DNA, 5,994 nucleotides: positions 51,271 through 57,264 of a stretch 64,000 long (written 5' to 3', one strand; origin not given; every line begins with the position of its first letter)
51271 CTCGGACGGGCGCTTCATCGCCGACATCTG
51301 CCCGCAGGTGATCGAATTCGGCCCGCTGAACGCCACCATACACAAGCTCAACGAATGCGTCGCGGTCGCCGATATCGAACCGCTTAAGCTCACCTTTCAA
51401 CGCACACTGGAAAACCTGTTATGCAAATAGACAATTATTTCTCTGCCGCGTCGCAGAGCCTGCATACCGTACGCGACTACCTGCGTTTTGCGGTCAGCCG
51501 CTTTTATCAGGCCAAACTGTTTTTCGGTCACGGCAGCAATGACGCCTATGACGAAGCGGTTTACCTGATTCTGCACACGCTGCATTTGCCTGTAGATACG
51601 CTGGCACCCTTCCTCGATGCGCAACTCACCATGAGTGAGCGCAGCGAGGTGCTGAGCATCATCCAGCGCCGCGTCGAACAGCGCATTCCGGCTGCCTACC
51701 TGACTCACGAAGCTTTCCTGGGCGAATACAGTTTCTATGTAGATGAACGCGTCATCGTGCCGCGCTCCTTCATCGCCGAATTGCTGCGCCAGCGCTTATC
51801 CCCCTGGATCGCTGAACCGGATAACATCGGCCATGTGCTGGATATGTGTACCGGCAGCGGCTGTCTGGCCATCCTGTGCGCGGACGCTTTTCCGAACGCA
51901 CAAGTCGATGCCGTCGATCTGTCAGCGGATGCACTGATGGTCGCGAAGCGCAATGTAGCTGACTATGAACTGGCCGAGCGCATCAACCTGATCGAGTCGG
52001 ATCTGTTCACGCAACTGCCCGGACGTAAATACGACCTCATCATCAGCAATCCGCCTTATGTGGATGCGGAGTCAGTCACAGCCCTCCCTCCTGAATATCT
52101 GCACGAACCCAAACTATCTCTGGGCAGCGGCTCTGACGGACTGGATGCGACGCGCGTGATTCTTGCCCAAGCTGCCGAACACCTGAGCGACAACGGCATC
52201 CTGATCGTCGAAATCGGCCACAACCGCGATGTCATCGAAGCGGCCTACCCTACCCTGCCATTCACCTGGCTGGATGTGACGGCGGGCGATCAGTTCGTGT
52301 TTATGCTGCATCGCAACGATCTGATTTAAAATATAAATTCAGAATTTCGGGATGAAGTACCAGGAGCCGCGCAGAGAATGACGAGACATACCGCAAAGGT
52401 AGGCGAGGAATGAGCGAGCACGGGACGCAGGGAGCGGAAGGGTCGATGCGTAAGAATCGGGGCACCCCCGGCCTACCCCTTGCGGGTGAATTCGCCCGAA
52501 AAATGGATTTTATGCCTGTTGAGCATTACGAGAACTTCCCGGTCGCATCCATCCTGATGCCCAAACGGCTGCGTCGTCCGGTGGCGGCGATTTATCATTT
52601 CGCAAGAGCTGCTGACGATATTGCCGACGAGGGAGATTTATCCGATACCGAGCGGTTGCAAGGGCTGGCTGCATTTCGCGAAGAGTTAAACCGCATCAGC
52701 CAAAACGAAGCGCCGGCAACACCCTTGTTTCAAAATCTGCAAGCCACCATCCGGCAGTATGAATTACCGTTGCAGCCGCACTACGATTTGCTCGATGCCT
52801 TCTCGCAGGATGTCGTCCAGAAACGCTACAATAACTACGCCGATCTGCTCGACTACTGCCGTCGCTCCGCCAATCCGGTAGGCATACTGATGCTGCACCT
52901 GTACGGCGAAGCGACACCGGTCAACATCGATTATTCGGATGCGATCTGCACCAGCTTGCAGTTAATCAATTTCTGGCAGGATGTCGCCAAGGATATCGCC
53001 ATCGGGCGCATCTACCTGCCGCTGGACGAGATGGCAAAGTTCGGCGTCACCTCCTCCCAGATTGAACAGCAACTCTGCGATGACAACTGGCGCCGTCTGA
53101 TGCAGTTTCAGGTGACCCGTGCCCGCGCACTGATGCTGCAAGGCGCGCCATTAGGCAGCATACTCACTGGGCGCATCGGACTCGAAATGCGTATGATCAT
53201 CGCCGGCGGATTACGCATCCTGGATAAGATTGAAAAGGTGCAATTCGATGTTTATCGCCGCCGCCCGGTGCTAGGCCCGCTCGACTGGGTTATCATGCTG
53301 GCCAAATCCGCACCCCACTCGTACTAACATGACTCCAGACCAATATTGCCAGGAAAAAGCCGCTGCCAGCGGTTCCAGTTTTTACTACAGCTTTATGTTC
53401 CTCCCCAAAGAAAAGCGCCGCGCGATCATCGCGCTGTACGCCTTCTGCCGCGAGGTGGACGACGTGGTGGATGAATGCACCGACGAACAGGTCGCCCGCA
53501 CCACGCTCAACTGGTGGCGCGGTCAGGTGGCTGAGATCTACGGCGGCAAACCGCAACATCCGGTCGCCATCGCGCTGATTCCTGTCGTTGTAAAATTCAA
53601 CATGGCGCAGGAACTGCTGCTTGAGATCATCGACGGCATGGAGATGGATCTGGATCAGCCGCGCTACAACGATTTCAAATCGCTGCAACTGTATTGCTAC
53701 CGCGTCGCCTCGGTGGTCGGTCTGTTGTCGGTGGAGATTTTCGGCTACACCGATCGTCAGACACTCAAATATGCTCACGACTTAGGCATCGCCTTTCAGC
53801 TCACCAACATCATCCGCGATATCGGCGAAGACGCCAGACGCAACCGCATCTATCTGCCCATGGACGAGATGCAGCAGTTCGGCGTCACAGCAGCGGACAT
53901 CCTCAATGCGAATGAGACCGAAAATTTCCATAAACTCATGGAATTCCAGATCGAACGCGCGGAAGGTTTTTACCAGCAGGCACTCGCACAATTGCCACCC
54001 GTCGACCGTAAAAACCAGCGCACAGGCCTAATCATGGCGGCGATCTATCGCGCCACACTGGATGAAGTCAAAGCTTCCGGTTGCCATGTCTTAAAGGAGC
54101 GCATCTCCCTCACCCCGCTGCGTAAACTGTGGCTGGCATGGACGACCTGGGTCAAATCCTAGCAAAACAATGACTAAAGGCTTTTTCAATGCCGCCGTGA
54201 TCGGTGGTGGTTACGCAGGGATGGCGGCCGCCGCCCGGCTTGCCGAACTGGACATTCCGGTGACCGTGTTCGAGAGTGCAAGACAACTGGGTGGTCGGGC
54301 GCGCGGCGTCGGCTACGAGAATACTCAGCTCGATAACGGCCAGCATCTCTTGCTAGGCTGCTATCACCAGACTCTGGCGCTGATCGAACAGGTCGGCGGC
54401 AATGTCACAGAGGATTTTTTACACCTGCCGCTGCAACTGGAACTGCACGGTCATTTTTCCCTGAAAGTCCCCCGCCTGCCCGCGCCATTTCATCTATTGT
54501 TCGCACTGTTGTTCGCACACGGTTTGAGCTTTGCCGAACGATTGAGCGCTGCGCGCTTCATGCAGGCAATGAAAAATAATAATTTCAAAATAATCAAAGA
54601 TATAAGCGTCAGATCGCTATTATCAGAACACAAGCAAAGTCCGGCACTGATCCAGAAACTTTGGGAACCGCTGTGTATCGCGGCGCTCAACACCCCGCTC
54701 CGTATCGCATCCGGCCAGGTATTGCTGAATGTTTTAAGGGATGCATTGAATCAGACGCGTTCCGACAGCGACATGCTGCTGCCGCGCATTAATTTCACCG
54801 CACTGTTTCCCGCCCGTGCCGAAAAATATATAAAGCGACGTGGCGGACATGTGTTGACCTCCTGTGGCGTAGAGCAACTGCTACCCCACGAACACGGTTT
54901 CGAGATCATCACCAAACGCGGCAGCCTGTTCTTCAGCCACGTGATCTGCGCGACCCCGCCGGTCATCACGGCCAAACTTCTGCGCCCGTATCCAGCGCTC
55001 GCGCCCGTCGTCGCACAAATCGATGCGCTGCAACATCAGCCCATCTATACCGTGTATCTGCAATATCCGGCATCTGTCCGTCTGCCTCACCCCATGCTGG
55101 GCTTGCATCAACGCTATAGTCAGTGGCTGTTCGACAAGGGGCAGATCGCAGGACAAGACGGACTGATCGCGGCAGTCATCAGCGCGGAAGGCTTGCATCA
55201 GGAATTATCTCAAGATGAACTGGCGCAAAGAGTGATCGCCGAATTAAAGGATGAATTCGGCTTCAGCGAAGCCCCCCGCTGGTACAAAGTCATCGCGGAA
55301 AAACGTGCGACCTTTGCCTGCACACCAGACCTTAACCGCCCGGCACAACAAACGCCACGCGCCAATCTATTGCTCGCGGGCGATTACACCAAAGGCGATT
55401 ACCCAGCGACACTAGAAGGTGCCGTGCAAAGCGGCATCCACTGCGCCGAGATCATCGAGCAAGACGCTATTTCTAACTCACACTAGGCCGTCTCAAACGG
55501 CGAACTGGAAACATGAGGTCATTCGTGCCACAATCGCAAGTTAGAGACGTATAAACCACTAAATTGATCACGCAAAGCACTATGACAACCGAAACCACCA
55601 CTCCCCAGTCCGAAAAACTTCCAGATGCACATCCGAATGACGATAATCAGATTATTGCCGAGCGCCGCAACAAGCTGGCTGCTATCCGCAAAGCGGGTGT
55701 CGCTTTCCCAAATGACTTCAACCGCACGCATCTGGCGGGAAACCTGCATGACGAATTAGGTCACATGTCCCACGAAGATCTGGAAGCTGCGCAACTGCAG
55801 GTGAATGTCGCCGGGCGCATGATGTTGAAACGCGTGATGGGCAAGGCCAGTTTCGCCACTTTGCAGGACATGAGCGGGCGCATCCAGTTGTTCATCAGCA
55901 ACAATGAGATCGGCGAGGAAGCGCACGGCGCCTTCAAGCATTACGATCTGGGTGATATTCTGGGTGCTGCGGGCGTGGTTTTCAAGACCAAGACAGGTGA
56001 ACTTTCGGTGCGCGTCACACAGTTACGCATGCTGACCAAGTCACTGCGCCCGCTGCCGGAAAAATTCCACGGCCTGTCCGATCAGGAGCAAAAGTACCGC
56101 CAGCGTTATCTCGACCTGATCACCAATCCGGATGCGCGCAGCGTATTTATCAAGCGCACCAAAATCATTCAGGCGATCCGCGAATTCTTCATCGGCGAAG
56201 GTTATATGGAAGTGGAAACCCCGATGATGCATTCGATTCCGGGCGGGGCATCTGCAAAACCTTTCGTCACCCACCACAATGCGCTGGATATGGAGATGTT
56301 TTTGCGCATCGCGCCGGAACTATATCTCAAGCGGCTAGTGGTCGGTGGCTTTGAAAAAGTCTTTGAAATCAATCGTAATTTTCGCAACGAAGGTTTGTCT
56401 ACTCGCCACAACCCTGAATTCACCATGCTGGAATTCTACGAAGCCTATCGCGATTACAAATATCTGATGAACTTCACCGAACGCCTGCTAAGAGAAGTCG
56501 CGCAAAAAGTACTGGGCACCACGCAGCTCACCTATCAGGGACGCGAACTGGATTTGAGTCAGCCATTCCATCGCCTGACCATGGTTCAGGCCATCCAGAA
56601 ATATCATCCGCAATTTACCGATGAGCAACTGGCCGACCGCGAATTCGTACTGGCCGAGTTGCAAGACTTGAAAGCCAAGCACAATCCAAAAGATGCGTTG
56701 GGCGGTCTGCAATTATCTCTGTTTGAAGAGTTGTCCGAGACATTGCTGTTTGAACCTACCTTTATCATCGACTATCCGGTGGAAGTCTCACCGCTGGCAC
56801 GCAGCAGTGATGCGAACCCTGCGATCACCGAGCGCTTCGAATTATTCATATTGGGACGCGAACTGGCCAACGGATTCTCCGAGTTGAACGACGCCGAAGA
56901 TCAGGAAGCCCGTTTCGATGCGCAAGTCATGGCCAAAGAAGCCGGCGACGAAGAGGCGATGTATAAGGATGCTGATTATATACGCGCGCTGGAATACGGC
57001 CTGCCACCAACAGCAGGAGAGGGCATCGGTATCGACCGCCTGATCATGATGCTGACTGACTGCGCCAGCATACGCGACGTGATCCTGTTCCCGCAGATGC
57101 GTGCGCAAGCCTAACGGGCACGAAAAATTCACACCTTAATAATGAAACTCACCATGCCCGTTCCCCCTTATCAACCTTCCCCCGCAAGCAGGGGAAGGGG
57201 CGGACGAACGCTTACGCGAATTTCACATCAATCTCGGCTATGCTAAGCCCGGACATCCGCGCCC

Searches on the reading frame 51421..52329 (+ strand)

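Call 60: search_protein_families(library=pfam, proteins=[window:51421-52329:+], max_evalue=1e-8)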
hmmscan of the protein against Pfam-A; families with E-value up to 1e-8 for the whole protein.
window:51421-52329:+ (302 aa): 3 families
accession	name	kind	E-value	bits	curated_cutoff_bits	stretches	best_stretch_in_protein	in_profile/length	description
PF05175.20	MTS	-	1.3e-18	67.6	23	1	135-218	31-113/170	Methyltransferase small domain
PF13649.12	Methyltransf_25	-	8.4e-11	42.9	27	1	139-210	1-71/97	Methyltransferase domain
PF08242.18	Methyltransf_12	-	4.1e-09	37.5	30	0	140-210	1-72/98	Methyltransferase domain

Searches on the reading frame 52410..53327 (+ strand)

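Call 60: search_protein_families(library=pfam, proteins=[window:52410-53327:+], max_evalue=1e-8)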
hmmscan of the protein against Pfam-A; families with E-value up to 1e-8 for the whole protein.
window:52410-53327:+ (305 aa): 1 family
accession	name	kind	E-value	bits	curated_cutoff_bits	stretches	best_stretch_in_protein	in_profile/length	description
PF00494.24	SQS_PSY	-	2e-68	231.4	26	1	38-288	3-259/263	Squalene/phytoene synthase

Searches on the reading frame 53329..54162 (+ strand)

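Call 60: search_protein_families(library=pfam, proteins=[window:53329-54162:+], max_evalue=1e-8)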
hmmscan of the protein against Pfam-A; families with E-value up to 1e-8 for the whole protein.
window:53329-54162:+ (277 aa): 1 family
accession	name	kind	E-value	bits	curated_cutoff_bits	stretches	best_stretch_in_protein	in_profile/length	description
PF00494.24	SQS_PSY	-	1.1e-88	297.8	26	1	13-265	3-263/263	Squalene/phytoene synthase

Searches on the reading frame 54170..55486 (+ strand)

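Call 60: search_protein_families(library=pfam, proteins=[window:54170-55486:+], max_evalue=1e-8)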
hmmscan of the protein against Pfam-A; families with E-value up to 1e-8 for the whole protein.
window:54170-55486:+ (438 aa): 2 families
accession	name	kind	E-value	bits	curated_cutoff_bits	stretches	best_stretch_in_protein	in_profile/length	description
PF01593.30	Amino_oxidase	-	1.1e-34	120.9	19.8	1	16-428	2-441/443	Flavin containing amine oxidoreductase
PF13450.12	NAD_binding_8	-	6.8e-11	42.7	21.9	1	10-69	1-62/68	NAD(P)-binding Rossmann-like domain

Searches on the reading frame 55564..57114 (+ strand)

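Call 60: search_protein_families(library=pfam, proteins=[window:55564-57114:+], max_evalue=1e-8)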
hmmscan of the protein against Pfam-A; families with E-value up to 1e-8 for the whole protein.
window:55564-57114:+ (516 aa): 2 families
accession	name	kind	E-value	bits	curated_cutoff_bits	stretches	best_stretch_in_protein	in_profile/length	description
PF00152.25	tRNA-synt_2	-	1.2e-93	314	25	1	174-512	2-307/308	tRNA synthetases class II (D, K and N)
PF01336.31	tRNA_anti-codon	-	2.1e-15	56.8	27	1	80-156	1-74/75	OB-fold nucleic acid binding domain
